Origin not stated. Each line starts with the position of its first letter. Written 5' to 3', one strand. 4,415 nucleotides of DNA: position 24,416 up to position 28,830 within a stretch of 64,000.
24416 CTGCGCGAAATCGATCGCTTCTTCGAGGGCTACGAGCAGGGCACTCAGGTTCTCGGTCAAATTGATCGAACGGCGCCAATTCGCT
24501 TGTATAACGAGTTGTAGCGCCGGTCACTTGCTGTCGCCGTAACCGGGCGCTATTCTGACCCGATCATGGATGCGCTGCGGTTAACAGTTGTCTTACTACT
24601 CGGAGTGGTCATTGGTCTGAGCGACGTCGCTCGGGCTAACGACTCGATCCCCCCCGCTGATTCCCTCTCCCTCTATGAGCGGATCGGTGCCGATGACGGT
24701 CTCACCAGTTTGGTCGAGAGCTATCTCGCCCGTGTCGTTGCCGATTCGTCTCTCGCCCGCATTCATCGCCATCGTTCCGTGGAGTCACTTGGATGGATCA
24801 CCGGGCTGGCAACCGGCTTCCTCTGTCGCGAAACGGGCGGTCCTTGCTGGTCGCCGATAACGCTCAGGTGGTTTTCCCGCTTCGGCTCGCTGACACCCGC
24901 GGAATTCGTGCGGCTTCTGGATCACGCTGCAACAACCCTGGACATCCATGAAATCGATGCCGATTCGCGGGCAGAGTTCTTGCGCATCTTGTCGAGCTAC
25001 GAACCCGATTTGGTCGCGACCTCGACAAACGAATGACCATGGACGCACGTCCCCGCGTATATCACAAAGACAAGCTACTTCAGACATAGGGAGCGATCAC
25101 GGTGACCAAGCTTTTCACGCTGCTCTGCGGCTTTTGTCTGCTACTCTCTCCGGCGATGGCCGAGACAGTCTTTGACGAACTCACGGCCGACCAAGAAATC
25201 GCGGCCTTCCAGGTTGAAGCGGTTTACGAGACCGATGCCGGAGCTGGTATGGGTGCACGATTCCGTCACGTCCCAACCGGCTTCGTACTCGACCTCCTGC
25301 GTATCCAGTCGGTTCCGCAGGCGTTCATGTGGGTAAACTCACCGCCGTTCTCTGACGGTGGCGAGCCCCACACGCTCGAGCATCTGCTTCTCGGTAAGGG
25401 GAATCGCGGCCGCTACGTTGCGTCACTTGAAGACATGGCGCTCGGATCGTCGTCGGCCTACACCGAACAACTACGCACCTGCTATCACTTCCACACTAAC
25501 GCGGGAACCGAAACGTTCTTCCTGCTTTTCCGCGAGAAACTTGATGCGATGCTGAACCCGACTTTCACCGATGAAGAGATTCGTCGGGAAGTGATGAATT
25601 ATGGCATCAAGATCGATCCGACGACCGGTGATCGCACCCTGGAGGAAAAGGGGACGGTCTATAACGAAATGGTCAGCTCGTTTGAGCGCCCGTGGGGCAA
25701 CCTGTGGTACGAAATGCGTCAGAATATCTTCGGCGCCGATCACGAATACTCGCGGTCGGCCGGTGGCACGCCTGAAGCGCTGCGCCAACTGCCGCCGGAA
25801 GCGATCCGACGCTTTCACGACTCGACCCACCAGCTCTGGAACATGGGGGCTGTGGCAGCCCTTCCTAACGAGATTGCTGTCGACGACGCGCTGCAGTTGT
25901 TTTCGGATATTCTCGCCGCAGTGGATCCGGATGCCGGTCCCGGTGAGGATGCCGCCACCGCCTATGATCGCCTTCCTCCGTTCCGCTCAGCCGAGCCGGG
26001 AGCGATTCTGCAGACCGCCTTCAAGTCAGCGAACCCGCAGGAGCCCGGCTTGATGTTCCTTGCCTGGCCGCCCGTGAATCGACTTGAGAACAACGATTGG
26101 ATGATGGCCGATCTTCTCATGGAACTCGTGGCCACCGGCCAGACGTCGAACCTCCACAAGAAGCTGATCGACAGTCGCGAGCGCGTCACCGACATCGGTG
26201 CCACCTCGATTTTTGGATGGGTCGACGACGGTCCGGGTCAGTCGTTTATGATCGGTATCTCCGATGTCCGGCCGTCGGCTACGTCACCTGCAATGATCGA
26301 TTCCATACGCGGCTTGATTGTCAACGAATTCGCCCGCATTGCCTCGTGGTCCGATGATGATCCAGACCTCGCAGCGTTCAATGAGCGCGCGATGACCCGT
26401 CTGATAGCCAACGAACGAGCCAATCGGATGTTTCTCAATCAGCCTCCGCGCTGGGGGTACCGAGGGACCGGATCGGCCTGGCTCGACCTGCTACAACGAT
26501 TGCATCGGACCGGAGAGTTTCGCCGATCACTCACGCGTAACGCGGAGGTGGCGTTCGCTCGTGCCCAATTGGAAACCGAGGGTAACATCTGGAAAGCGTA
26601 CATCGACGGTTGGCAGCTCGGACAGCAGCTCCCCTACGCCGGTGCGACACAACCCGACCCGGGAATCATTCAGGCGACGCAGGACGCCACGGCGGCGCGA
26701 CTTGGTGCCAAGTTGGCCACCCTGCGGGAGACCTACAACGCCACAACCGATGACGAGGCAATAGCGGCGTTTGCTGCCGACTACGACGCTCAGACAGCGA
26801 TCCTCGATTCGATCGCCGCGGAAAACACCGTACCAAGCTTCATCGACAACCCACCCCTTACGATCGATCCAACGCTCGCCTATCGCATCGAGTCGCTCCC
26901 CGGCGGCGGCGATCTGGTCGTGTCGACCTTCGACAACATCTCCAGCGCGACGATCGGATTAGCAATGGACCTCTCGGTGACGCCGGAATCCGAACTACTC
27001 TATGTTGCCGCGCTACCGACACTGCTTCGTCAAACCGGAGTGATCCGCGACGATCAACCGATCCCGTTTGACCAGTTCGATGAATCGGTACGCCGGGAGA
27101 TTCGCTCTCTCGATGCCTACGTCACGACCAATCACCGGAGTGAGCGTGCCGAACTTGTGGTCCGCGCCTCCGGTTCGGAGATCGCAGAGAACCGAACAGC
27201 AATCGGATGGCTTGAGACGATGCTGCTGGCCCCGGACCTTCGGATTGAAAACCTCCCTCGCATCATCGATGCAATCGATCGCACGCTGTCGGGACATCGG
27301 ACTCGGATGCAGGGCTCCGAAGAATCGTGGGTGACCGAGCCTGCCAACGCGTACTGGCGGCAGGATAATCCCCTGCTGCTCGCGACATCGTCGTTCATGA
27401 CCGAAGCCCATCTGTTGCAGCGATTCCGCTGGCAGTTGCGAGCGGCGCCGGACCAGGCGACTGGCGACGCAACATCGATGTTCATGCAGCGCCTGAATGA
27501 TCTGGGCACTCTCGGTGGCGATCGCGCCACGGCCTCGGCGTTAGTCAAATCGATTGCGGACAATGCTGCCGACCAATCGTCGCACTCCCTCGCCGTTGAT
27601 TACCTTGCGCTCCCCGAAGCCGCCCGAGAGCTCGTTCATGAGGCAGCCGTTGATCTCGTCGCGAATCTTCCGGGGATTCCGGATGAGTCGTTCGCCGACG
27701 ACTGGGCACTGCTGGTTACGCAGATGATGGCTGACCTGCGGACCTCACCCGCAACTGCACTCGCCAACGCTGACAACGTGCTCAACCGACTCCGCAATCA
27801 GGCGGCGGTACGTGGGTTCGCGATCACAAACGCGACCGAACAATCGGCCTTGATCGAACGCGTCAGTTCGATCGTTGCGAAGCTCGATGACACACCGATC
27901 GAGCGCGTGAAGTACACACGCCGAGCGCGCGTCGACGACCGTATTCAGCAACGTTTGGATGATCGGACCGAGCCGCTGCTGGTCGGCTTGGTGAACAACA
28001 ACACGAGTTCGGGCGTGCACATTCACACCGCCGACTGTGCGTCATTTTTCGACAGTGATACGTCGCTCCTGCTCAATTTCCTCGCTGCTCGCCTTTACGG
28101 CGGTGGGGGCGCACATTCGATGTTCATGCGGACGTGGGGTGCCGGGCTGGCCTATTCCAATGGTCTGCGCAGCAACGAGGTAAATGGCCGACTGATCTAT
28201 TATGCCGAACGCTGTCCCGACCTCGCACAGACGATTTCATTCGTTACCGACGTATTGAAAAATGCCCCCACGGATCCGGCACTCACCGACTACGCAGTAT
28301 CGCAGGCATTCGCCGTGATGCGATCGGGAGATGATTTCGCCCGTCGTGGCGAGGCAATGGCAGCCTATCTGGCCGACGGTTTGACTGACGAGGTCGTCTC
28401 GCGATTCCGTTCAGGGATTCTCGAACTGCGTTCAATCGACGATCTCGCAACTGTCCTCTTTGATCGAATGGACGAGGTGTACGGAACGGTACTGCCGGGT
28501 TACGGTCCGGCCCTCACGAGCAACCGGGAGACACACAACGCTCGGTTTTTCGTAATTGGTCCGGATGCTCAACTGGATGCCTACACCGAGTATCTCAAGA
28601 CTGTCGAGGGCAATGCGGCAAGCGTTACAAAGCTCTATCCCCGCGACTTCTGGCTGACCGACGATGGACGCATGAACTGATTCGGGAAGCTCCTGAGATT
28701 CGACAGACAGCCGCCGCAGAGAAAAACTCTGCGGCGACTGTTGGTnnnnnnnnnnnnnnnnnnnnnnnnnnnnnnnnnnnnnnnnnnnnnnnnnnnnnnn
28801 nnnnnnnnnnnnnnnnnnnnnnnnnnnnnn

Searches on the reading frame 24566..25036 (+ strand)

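Call 51: search_protein_families(library=pfam, proteins=[window:24566-25036:+], max_evalue=0.01)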
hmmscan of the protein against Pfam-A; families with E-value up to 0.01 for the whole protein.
window:24566-25036:+ (156 aa): 1 family
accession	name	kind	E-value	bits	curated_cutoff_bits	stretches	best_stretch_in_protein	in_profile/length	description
PF01152.27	Bac_globin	-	0.0074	16.9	21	0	35-137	1-107/121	Bacterial-like globin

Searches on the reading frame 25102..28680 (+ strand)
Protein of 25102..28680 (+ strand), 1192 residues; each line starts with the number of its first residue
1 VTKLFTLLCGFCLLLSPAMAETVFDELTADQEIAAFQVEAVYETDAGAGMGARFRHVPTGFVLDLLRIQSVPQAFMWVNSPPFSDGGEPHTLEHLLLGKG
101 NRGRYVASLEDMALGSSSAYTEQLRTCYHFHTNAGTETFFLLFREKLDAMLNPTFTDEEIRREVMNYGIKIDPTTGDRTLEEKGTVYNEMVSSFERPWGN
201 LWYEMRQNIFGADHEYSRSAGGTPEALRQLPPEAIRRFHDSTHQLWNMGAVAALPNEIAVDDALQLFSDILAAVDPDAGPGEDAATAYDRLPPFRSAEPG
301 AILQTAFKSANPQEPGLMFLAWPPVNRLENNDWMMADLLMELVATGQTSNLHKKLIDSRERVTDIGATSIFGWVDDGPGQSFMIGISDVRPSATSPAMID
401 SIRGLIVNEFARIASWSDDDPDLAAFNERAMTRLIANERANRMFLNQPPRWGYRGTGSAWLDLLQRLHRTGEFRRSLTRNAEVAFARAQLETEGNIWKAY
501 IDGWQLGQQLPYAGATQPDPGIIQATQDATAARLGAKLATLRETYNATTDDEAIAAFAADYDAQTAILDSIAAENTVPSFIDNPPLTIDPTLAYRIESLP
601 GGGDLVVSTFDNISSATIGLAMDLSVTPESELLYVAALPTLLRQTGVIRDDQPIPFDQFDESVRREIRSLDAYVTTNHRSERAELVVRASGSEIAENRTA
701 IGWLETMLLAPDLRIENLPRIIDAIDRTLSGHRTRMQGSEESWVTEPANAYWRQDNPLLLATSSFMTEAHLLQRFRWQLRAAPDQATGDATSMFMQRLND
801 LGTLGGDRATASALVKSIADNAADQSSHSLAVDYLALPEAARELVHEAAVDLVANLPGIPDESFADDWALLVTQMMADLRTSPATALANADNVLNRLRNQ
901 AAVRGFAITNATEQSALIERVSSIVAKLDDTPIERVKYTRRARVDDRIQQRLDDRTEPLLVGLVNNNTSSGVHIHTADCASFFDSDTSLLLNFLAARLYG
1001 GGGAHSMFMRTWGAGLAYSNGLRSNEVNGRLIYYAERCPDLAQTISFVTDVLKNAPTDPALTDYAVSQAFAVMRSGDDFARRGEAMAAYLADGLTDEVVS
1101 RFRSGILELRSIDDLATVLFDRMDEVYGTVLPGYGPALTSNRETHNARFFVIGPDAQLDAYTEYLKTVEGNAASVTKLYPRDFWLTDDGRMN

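Call 19: search_protein_families(library=pfam, proteins=[window:25102-28680:+], max_evalue=0.001)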
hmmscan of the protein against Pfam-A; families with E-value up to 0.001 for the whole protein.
window:25102-28680:+ (1192 aa): 0 families

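Call 71: search_protein_families(library=pfam, proteins=[window:25102-28680:+], max_evalue=10)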
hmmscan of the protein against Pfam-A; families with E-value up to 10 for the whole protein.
window:25102-28680:+ (1192 aa): 5 families
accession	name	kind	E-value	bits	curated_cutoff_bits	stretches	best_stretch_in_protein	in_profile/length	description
PF00675.25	Peptidase_M16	-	0.011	16.1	22.3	1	90-166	35-111/149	Insulinase (Peptidase family M16)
PF10410.14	DnaB_bind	-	0.043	14.5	20.6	1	902-941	8-46/56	DnaB-helicase binding domain of primase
PF18262.7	PhetRS_B1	-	0.2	12.3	26.8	1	145-184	9-48/83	Phe-tRNA synthetase beta subunit B1 domain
PF24823.1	PH_RDR2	-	0.23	11.8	27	1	1072-1138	8-75/161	RDR2 PH-like domain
PF25472.1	DUF7902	-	2.1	9.1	26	1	902-929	46-73/85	Domain of unknown function (DUF7902)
